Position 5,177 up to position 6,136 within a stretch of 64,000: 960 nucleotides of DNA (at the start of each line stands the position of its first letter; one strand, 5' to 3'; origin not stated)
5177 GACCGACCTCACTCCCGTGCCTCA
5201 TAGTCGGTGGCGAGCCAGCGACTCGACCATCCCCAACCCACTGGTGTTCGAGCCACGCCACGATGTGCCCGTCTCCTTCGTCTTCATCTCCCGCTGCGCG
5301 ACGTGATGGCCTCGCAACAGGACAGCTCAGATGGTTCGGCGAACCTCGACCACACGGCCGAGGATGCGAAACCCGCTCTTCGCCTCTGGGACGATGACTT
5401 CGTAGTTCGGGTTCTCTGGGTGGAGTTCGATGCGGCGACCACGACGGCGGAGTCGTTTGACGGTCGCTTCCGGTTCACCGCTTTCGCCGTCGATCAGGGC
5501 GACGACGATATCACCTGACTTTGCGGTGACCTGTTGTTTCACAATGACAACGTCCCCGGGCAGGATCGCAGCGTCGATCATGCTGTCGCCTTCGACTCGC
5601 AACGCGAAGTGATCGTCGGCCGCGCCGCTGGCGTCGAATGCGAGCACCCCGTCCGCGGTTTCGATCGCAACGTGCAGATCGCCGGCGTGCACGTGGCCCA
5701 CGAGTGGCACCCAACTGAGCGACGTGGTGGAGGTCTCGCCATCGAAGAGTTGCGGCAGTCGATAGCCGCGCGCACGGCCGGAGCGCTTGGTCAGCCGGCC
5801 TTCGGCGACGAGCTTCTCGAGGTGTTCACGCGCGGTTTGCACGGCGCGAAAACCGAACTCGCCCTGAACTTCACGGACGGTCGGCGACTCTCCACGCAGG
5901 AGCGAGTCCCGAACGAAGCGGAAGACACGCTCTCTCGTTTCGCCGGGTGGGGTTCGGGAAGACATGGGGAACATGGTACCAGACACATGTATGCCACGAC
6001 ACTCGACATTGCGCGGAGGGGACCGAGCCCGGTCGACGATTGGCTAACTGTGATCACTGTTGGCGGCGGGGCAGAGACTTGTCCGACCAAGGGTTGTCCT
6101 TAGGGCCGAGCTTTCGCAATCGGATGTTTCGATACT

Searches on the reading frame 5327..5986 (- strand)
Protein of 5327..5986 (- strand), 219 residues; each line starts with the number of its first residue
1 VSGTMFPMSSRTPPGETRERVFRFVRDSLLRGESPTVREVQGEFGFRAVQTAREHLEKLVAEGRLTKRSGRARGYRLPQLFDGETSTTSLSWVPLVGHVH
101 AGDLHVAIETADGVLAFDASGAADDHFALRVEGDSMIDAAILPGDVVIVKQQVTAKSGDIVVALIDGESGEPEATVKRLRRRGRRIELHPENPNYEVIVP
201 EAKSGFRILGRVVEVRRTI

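Call 50: search_protein_families(library=pfam, proteins=[window:5327-5986:-], max_evalue=0.01)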
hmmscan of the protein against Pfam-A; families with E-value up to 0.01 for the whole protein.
window:5327-5986:- (219 aa): 3 families
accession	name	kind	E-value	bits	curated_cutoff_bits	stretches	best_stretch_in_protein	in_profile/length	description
PF00717.28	Peptidase_S24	-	8.6e-28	96.8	23.3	1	94-213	1-116/116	Peptidase S24-like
PF01726.22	LexA_DNA_bind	-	1.9e-07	31.2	23.7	1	19-74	9-65/65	LexA DNA binding domain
PF16365.12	EutK_C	-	9.8e-05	22.7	27.5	1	38-72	18-51/52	Ethanolamine utilization protein EutK C-terminus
